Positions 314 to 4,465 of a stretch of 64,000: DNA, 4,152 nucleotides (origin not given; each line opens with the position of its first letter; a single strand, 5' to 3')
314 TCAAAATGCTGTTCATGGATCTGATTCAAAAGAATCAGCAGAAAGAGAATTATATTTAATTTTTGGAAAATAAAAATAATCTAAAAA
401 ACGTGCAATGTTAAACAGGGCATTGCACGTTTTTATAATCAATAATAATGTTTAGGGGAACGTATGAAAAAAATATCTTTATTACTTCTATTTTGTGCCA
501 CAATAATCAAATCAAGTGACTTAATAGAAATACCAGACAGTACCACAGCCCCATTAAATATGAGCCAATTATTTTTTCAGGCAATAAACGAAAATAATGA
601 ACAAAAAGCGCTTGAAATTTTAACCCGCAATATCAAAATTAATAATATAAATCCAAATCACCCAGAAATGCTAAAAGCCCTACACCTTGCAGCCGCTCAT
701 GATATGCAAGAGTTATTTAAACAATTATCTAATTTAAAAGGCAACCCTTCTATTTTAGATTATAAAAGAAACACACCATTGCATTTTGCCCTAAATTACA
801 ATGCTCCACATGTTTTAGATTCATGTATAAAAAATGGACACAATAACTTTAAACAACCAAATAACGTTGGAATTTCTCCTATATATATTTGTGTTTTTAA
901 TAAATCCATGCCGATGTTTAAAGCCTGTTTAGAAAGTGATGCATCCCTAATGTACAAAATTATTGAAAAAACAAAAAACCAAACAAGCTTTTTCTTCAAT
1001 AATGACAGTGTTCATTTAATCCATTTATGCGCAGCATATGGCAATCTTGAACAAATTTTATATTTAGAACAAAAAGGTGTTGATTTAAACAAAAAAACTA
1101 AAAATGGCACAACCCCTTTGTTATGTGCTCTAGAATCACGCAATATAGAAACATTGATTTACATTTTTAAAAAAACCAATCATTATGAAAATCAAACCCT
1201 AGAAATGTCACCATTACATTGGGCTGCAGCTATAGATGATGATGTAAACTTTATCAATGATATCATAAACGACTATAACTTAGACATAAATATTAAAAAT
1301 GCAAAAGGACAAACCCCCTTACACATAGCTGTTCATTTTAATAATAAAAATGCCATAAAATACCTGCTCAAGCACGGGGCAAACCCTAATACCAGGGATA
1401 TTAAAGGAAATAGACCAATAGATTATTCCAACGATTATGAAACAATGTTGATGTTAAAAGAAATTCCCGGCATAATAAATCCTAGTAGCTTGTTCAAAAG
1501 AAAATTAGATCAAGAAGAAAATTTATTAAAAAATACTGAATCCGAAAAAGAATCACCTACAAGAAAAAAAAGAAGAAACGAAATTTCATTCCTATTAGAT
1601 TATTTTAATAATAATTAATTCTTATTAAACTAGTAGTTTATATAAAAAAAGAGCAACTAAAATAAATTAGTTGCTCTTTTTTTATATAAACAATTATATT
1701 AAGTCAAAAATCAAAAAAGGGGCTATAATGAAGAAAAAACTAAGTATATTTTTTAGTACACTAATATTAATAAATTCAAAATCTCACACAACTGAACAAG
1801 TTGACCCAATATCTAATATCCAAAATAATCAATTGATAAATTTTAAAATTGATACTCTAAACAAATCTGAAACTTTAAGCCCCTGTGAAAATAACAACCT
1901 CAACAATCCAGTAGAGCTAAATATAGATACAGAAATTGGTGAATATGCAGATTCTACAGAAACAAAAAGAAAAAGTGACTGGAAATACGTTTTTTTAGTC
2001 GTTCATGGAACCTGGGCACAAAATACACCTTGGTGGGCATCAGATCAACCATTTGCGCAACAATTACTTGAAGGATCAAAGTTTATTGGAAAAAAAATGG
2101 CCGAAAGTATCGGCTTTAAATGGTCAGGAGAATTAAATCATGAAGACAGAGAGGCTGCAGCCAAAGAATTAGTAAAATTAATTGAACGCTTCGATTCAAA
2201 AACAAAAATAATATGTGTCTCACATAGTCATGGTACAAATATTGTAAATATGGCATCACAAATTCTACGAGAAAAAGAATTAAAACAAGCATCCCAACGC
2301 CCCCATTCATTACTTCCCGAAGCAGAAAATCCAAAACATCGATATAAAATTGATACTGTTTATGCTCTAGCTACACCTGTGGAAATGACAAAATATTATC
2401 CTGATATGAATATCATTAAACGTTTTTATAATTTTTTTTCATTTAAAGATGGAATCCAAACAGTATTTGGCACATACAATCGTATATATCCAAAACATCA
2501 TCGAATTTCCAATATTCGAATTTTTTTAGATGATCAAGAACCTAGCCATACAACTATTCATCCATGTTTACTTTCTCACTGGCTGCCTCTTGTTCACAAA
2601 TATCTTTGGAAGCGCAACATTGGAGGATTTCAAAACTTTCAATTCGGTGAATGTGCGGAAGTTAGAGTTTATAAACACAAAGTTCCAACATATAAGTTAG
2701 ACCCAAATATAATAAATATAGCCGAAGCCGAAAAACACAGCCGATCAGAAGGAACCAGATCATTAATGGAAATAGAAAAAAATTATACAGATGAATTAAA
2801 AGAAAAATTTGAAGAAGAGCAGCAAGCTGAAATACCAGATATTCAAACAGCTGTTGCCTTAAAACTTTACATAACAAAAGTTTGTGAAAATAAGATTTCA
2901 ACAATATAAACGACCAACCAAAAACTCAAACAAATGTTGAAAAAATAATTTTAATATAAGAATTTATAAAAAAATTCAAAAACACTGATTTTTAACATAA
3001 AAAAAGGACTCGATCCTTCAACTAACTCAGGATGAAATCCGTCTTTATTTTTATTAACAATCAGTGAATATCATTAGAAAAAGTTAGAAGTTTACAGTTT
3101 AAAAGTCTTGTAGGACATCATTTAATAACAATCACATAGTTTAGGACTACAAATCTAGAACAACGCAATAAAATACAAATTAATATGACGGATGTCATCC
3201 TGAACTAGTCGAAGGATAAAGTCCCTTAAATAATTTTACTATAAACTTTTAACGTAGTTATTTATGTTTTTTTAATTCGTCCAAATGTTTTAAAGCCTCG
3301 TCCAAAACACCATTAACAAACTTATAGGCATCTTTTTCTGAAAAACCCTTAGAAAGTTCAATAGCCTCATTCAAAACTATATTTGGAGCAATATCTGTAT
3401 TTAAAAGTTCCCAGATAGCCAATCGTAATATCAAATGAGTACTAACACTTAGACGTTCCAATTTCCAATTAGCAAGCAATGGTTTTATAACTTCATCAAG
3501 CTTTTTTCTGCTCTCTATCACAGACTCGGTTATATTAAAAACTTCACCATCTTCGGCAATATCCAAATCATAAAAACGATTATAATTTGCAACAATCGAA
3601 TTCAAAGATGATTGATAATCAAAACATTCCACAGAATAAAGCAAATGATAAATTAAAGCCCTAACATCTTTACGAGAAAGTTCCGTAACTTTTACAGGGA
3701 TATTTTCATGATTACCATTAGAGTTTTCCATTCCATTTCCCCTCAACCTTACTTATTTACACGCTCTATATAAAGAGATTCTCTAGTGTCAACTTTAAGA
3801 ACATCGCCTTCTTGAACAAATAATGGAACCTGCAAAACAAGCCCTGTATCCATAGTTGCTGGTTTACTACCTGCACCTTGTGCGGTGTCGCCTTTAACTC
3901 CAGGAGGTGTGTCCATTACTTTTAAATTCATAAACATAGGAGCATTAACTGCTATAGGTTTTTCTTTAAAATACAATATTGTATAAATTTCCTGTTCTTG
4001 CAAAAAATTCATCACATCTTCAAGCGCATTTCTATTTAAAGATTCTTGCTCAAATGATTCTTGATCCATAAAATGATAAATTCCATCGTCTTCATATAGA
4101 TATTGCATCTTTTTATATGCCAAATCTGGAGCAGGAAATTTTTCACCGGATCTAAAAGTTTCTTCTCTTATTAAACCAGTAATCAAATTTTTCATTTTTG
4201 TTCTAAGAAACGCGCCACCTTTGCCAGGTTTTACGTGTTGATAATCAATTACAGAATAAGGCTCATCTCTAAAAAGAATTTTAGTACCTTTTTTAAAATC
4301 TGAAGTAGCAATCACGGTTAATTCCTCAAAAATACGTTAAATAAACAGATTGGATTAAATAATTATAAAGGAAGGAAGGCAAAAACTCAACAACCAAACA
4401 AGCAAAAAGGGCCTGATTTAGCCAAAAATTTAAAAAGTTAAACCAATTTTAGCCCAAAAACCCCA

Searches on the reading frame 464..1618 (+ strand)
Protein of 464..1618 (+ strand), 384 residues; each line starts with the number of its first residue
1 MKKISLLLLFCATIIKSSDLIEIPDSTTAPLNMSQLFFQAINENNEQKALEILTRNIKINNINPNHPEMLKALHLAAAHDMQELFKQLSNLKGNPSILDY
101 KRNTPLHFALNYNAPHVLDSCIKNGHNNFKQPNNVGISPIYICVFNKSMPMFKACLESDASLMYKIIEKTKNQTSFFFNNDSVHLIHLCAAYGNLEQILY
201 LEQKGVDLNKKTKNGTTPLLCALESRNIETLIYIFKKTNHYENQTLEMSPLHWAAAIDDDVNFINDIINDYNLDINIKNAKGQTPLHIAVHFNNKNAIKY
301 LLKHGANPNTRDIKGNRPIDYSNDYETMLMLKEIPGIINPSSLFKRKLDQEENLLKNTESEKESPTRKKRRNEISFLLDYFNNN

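Call 13: search_protein_families(library=ncbifam, proteins=[window:464-1618:+])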
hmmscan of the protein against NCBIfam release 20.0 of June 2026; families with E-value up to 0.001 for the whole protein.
window:464-1618:+ (384 aa): 7 families
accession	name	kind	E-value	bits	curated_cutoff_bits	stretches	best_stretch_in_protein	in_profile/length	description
NF043022.1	T4SS_AnkG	equivalog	3.3e-17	62.4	500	2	133-236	316-420/455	Dot/Icm T4SS effector AnkG/AnkZ/LegA7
NF043029.1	T4SS_AnkY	equivalog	1e-16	60.5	600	1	242-333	453-542/543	Dot/Icm T4SS effector AnkY/LegA9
NF043028.1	T4SS_AnkX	equivalog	4e-16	58.4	1400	1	92-374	445-739/938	Dot/Icm T4SS effector AnkN/AnkX/LegA8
NF043023.1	T4SS_AnkH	equivalog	2.4e-09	36.4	600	1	255-315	39-98/467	Dot/Icm T4SS effector AnkH/LegA3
TIGR00870.1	trp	subfamily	4.3e-06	25.1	498.75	1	151-307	21-156/747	transient-receptor-potential calcium channel protein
NF043019.1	T4SS_AnkC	equivalog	8e-06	25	450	1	199-304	111-223/459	Dot/Icm T4SS effector AnkC/LegA12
NF041931.2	MzaA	equivalog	4.7e-05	22.4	800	0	275-334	28-90/726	MZA anti-phage system associated sigma-70 family RNA polymerase sigma factor MzaA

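Call 72: find_encoding_contigs(protein=window:464-1618:+, flank=10000, max_places=3)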
Protein window:464-1618:+ (384 aa): 6 contigs read that carry it; 2 places shown.
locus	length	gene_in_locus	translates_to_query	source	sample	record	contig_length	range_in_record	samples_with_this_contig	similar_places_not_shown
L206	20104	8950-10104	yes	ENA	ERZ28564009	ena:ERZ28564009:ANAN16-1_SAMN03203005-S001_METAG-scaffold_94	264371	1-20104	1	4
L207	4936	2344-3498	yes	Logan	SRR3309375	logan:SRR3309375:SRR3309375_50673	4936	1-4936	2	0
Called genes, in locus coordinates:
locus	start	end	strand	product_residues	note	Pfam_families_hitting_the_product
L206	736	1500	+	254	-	PF00121:TIM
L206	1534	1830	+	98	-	PF03840:SecG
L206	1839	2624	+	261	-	PF02405:MlaE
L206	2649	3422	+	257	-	PF00005:ABC_tran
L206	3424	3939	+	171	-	PF22769:DCD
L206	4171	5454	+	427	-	-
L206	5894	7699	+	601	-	PF24685:OB_RRP5_4th (faint), PF00575:S1, PF13509:S1_2 (faint), PF00575:S1, PF21710:Spt6_S1 (weak), PF23459:S1_RRP5 (weak), PF00575:S1, PF23459:S1_RRP5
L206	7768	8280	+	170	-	PF00334:NDK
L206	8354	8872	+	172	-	PF00334:NDK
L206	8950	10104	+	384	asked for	PF12796:Ank_2, PF13637:Ank_4 (weak), PF12796:Ank_2, PF13637:Ank_4, PF13857:Ank_5, PF00023:Ank, PF13606:Ank_3 (weak)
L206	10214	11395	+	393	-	-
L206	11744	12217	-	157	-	PF01029:NusB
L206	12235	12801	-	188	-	PF08207:EFP_N, PF01132:EFP, PF09285:Elong-fact-P_C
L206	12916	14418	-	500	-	-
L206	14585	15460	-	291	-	PF01791:DeoC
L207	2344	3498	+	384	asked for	PF12796:Ank_2, PF13637:Ank_4 (weak), PF12796:Ank_2, PF13637:Ank_4, PF13857:Ank_5, PF00023:Ank, PF13606:Ank_3 (weak)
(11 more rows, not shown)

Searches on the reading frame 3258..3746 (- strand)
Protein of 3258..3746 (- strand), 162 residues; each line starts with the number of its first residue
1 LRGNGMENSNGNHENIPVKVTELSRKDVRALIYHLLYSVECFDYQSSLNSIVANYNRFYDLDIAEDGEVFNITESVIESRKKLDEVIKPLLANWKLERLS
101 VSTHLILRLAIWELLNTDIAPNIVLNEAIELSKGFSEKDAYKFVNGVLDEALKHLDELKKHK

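Call 13: search_protein_families(library=ncbifam, proteins=[window:3258-3746:-])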
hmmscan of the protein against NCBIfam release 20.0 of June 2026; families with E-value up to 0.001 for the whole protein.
window:3258-3746:- (162 aa): 7 families
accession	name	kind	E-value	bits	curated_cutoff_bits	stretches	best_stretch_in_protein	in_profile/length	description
TIGR01951.1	nusB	equivalog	2.5e-31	108.7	88.35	1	25-154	2-130/131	transcription antitermination factor NusB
NF001223.0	PRK00202.1-1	equivalog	6.3e-22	78.2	131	1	20-153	4-142/146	transcription antitermination factor NusB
NF011494.0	PRK14902.1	equivalog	2.1e-10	40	319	1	26-154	3-128/444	16S rRNA (cytosine(967)-C(5))-methyltransferase RsmB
NF001230.0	PRK00202.2-5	equivalog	1.3e-09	38.1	132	1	22-158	19-154/165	transcription antitermination factor NusB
NF008149.0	PRK10901.1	equivalog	4.1e-06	26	375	1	40-160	21-138/434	16S rRNA (cytosine(967)-C(5))-methyltransferase RsmB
NF011493.0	PRK14901.1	equivalog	0.00042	19.2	540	1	29-157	6-131/447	16S rRNA (cytosine(967)-C(5))-methyltransferase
TIGR00563.1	rsmB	equivalog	0.0005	19.3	269.05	1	74-153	44-122/437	16S rRNA (cytosine(967)-C(5))-methyltransferase RsmB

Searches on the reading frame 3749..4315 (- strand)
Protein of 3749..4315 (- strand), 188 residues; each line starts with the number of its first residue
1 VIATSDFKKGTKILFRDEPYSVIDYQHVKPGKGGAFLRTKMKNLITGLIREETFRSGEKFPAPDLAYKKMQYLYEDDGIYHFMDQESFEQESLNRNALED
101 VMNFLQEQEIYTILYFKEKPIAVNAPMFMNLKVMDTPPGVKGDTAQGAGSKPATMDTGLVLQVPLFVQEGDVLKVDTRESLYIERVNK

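Call 13: search_protein_families(library=ncbifam, proteins=[window:3749-4315:-])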
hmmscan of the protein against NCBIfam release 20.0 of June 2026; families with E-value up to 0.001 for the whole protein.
window:3749-4315:- (188 aa): 7 families
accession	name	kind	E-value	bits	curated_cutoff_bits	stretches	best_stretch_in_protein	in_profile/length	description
NF001810.0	PRK00529.1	subfamily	6.5e-69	231.3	161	1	1-187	2-187/187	elongation factor P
TIGR00038.1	efp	equivalog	1.1e-68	230.5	185.8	1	3-186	2-184/184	elongation factor P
NF011175.0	PRK14578.1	equivalog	1e-38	132.7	301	1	1-185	1-186/187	elongation factor P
NF003392.1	PRK04542.1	equivalog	1.5e-33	116.3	216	1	4-185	3-186/187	elongation factor P-like protein EfpL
TIGR02178.1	yeiP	equivalog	6e-28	98.2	264.05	1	5-185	3-185/186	elongation factor P-like protein YeiP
NF009090.0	PRK12426.1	equivalog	2.4e-26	92.5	226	1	1-186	1-185/185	elongation factor P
NF003076.0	PRK03999.1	equivalog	4.7e-05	23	138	1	5-107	9-110/129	translation initiation factor IF-5A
